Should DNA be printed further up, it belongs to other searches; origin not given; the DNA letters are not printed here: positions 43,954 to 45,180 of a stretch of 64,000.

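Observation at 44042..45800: Low-GC two-gene islet (HEPN-like Rx4H protein + 2-TM membrane protein) inserted next to an IS1595 element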

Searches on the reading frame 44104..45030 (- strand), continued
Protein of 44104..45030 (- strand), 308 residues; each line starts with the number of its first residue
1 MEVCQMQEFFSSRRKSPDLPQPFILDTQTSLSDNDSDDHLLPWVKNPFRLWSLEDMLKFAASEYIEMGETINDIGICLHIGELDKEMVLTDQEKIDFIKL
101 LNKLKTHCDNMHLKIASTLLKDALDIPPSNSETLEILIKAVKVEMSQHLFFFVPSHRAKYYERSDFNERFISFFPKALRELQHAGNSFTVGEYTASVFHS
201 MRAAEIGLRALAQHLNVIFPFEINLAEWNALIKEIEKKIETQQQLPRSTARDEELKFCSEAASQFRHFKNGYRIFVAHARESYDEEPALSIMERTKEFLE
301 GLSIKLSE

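Call 46: search_protein_representatives(alignment_id=A1)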
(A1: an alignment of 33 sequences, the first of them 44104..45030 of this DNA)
Query: 33 sequences, 276 profile positions. Proteins with E-value up to 0.001 (for the whole library): 7497; up to 1e-10: 6407; up to 1e-30: 3040. The best 150 are listed.
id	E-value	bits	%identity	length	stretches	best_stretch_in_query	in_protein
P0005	2.8e-109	380.9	-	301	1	4-274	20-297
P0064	1.0e-103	362.7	-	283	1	6-273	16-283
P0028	3.0e-100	351.3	-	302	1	4-275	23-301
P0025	7.2e-98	343.5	-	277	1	3-274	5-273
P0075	9.7e-98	343.1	-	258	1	20-274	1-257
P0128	1.4e-97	342.5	-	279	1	10-273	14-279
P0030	2.4e-97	341.7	-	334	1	7-273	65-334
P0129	2.9e-97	341.5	-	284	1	10-273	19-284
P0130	1.7e-96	339.0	-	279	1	10-275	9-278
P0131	2.0e-96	338.8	-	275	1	8-273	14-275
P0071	2.3e-96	338.5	-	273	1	6-273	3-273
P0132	5.4e-96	337.3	-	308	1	8-274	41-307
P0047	1.7e-95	335.7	-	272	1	11-273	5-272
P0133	1.8e-95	335.6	-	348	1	4-273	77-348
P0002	1.2e-94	333.0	-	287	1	4-272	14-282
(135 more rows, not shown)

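Call 52: search_dna_similar(query=window:44104-45030:-, collection=plasmids, mode=protein, max_rows=15)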
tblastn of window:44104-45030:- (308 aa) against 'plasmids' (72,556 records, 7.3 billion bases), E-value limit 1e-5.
Records with a match: 5; places in all: 5; records where one place covers at least 80% of the query: 0.
Best place of each record, by identity: <60% 5.
By first word of the organism name: Sphingopyxis 2; Komagataeibacter 1; Rhizobium 1; Croceibacterium 1.
By predicted mobility (MOB-suite, as given by PLSDB): non-mobilizable 2; mobilizable 2; conjugative 1.
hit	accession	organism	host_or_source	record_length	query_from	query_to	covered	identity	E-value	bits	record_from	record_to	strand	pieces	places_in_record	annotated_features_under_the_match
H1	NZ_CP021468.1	Komagataeibacter europaeus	cell culture,food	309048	131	307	57%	34.8%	5e-19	95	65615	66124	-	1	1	hypothetical protein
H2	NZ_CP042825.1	Rhizobium sp. WL3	Wheat,phyllosphere swab,leaves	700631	134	307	56%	32.0%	2e-17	90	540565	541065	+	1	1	hypothetical protein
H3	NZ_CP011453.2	Croceibacterium atlanticum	cell culture,North Atlantic Rise ...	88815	146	303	51%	29.4%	2e-11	72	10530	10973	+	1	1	hypothetical protein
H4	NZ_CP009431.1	Sphingopyxis macrogoltabida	soil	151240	131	307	57%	25.1%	2e-7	60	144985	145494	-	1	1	hypothetical protein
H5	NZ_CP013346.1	Sphingopyxis macrogoltabida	whole organism,activated sludge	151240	131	307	57%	25.1%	2e-7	60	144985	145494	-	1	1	hypothetical protein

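Call 53: search_dna_similar(query=window:44104-45030:-, collection=phages, mode=protein, max_rows=10)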
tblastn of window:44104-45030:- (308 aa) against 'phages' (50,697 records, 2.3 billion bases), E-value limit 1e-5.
No match.

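Call 54: get_annotated_region(hit=H1, flank=3500)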
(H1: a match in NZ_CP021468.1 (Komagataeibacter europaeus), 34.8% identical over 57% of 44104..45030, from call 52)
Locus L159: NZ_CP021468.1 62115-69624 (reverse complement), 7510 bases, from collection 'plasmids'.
description: Komagataeibacter europaeus strain SRCM101446 plasmid pKE1446-1
organism: Komagataeibacter europaeus (NCBI taxid 33995)
taxonomy: Bacteria; Pseudomonadota; Alphaproteobacteria; Rhodospirillales; Acetobacteraceae; Komagataeibacter; Komagataeibacter europaeus
host: -; source: cell culture,food; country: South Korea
typing (MOB-suite, as given by PLSDB): conjugative; relaxase MOBF,MOBP; mating-pair formation MPF_I
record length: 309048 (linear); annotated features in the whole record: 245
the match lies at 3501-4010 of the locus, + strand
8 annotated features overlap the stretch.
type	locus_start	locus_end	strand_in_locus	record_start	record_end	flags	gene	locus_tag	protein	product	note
CDS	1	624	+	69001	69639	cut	-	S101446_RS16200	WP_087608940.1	SOS response-associated peptidase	GO:0018142 - obsolete protein-DNA covalent cross-linking [Evidence IEA]; GO:0009432 - SOS response [Evidence IEA]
CDS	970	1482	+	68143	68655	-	-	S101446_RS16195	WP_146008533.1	hypothetical protein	-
CDS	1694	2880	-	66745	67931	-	-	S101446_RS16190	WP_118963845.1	IS3 family transposase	-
CDS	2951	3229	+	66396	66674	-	-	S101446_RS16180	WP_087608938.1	hypothetical protein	-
CDS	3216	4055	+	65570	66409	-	-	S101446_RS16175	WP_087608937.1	hypothetical protein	-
CDS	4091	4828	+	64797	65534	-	-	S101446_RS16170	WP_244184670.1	HNH endonuclease signature motif containing protein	-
CDS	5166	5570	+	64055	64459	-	-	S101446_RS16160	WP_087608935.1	transposase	GO:0006313 - DNA transposition [Evidence IEA]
CDS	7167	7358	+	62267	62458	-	-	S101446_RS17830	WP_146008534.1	hypothetical protein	-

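Call 55: get_annotated_region(hit=H2, flank=3500)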
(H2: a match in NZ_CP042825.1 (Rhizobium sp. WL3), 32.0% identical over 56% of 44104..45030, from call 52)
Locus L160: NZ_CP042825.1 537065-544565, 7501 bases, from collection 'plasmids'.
description: Rhizobium sp. WL3 plasmid unnamed2, complete sequence
organism: Rhizobium sp. WL3 (NCBI taxid 2603277)
taxonomy: Bacteria; Pseudomonadota; Alphaproteobacteria; Hyphomicrobiales; Rhizobiaceae; Rhizobium; Rhizobium sp. WL3
host: -; source: Wheat,phyllosphere swab,leaves; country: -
typing (MOB-suite, as given by PLSDB): non-mobilizable
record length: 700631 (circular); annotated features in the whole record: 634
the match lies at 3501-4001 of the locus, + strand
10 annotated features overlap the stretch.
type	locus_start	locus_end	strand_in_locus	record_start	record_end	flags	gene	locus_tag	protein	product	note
CDS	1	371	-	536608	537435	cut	-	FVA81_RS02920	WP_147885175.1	transporter substrate-binding domain-containing protein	-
CDS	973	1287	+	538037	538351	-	-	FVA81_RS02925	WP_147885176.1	helix-turn-helix domain-containing protein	-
CDS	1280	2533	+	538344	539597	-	-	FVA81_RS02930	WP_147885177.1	HipA domain-containing protein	-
CDS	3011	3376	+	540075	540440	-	-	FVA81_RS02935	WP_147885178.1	hypothetical protein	-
CDS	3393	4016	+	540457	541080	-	-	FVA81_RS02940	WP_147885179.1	hypothetical protein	-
CDS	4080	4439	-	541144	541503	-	-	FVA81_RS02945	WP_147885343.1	type II toxin-antitoxin system VapC family toxin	-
CDS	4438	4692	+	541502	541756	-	-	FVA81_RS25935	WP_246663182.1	hypothetical protein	-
CDS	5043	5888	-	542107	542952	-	-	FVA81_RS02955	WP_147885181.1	hypothetical protein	-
CDS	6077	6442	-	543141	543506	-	-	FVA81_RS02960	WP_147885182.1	response regulator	GO:0000160 - phosphorelay signal transduction system [Evidence IEA]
CDS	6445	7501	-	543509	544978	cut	-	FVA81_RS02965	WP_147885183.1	PAS domain-containing protein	-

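Call 68: search_protein_families(library=phrogs, proteins=[window:44104-45030:-], max_evalue=0.01)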
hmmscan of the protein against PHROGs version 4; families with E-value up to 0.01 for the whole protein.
window:44104-45030:- (308 aa): 1 family
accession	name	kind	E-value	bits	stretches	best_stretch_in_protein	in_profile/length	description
phrog_34505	-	unknown function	0.00054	21.1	0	74-132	104-163/187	-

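Call 76: search_protein_families(library=pfam, alignment_id=A1, max_evalue=0.01)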
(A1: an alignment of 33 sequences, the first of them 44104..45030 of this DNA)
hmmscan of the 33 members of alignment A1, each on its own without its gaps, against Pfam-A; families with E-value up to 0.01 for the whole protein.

A. member 1, window:44104-45030:- (308 aa): 1 family
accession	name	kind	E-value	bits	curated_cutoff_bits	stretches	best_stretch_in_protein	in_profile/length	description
PF05168.19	HEPN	-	1.6e-06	28.7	22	1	176-300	7-112/117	HEPN domain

B. families by the number of members that match (of 33 scanned): 4 families
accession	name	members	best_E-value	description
PF05168.19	HEPN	18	1.4e-07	HEPN domain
PF09606.15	Med15_N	1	0.0035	ARC105/Med15 mediator subunit N-terminal KIX domain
PF14624.11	Vwaint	1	0.0049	VWA / Hh protein intein-like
PF01850.27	PIN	1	0.0086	PIN domain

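Call 77: search_protein_families(library=padloc, alignment_id=A1, max_evalue=0.01)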
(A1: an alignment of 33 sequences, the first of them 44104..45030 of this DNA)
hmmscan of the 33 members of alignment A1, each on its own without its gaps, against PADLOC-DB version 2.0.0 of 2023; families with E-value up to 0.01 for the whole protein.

A. member 1, window:44104-45030:- (308 aa): 0 families

B. families by the number of members that match (of 33 scanned): 3 families
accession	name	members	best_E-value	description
PDLC01425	Cas8f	1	0.0064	CAS-I-F; effector_LS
PDLC02443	BrxA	1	0.0083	BrxA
PDLC01031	Csx1/Csm6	1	0.0087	CARF+HEPN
